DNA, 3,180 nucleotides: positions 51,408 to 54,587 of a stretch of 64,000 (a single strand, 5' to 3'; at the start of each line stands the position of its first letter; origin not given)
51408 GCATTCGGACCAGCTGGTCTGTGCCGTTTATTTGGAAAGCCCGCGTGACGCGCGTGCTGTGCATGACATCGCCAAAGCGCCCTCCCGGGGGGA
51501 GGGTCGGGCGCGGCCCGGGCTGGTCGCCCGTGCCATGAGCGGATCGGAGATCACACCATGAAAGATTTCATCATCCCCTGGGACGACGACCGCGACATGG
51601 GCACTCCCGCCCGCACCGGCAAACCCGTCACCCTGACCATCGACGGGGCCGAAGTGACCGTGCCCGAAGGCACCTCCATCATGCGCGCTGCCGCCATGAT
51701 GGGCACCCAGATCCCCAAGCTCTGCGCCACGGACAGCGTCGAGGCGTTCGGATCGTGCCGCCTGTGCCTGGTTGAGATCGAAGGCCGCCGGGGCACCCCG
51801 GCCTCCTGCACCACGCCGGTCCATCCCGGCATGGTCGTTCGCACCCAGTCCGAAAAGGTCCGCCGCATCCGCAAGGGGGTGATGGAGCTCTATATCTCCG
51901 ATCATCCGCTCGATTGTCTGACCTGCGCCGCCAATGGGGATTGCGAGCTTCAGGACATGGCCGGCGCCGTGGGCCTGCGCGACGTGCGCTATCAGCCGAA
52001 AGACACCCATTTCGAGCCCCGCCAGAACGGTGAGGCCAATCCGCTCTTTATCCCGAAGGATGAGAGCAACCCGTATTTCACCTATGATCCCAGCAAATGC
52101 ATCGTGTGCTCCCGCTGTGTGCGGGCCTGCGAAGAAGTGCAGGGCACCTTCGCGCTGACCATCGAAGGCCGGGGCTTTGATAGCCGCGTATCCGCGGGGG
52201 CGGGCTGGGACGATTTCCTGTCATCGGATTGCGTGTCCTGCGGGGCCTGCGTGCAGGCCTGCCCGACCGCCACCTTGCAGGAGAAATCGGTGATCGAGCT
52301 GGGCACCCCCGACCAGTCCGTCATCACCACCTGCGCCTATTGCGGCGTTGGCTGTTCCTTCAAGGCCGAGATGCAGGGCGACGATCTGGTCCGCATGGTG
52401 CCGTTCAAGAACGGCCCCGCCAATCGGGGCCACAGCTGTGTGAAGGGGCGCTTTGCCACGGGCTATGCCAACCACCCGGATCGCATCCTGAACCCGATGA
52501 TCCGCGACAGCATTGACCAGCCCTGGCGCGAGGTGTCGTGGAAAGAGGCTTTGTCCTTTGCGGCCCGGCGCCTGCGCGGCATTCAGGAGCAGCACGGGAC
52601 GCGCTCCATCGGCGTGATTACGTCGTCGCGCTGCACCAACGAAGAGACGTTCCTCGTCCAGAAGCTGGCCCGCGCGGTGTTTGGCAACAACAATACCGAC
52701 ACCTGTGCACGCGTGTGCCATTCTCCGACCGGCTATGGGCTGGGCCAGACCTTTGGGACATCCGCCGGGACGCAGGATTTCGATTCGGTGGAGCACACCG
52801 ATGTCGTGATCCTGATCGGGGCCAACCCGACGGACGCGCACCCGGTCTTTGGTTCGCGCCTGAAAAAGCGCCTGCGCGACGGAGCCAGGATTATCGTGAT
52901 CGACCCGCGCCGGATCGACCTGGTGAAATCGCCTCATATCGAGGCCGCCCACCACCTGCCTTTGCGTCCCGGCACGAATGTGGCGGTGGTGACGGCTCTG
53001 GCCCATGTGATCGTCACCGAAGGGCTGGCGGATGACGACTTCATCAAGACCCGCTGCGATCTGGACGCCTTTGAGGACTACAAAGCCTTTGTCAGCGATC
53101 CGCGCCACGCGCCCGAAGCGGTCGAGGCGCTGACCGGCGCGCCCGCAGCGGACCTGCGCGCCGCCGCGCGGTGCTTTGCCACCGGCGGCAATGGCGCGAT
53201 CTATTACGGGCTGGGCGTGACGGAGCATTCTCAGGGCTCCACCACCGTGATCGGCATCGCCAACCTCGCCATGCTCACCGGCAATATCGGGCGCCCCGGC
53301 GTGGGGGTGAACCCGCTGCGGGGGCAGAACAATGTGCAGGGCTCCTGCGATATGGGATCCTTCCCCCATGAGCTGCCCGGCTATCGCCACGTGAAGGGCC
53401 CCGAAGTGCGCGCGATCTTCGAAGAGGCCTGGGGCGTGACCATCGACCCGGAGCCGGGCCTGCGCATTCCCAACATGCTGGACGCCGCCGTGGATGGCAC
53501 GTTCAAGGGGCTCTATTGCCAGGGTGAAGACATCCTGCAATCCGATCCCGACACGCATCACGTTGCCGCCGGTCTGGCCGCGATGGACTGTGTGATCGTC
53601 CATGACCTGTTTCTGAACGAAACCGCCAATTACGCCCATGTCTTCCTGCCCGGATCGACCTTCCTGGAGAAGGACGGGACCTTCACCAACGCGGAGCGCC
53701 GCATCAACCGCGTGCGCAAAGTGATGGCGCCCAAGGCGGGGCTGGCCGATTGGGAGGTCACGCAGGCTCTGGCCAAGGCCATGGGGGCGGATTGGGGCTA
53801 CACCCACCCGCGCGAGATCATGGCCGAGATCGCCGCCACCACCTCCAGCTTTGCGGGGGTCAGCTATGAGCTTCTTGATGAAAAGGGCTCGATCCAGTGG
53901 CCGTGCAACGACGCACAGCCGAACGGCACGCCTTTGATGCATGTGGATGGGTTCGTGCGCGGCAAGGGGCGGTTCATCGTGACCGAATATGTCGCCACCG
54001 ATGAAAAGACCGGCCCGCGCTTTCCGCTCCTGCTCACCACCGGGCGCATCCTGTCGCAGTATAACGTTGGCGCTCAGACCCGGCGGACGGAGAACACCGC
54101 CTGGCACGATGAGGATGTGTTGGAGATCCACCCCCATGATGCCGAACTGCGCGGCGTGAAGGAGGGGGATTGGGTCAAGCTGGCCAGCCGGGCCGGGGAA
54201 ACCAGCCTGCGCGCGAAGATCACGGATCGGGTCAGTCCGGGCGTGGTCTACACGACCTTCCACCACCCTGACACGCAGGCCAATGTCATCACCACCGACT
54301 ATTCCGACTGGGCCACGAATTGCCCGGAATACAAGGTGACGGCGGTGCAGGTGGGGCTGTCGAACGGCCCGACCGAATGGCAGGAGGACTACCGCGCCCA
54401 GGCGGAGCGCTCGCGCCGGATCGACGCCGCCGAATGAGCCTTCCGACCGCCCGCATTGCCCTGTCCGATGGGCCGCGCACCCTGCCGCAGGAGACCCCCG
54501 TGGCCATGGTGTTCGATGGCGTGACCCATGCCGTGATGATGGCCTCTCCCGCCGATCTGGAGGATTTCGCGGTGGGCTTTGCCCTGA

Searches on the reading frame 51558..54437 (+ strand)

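Call 23: search_protein_families(library=ncbifam, proteins=[window:51558-54437:+], max_evalue=1e-10)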
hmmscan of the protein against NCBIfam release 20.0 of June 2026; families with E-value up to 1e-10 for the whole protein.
window:51558-54437:+ (959 aa): 30 families (the best 25 are shown)
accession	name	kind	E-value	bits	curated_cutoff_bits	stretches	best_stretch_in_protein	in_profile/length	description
TIGR01591.1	Fdh-alpha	equivalog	2.7e-278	924.6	666.25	1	257-932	1-672/672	formate dehydrogenase subunit alpha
NF047855.1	AssmNtatRedNasC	equivalog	3.6e-130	435.4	1100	1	253-932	19-706/708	assimilatory nitrate reductase catalytic subunit NasC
NF005895.0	PRK07860.1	equivalog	3.7e-97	326.2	802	1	21-761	15-677/811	NADH-quinone oxidoreductase subunit G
TIGR01973.1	NuoG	equivalog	2.2e-95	320.7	470.05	1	26-737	1-605/606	NADH-quinone oxidoreductase subunit NuoG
NF041323.1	Nitr_red_NasA_Halo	equivalog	1.3e-81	275.1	1000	1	262-932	3-672/673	assimilatory nitrate reductase NasA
NF010055.0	PRK13532.1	equivalog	2.5e-74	251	904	3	256-502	44-293/830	nitrate reductase catalytic subunit NapA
TIGR01701.1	Fdhalpha-like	subfamily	1.6e-73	248.1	582.15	1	309-932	99-741/744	FdhF/YdeP family oxidoreductase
TIGR01706.1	NAPA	equivalog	6.8e-69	233.1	930.55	2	257-502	45-293/830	periplasmic nitrate reductase subunit alpha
TIGR01553.1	formate-DH-alph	equivalog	4e-62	210.3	814.2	2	257-498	47-302/1009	formate dehydrogenase-N subunit alpha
NF040763.1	FeFe_hydrog_A6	exception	2.9e-61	207.5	765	1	24-246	1-211/571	NADH-dependent [FeFe] hydrogenase, group A6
NF041513.1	formate_DH_Act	exception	2.8e-56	191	1400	2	222-497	14-292/1067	formate dehydrogenase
NF005745.0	PRK07569.1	equivalog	2.7e-54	184.1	333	1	24-244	4-211/238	bidirectional hydrogenase complex protein HoxU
TIGR02166.1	dmsA_ynfE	subfamily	1.1e-49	169.3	777.7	1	223-753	10-568/794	DMSO/selenate family reductase complex A subunit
NF012032.0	PRK15488.1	equivalog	1.2e-49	169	694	1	219-781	7-564/759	thiosulfate reductase PhsA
NF007406.0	PRK09939.1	equivalog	1.4e-41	142.5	1473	2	308-451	107-246/759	acid resistance putative oxidoreductase YdeP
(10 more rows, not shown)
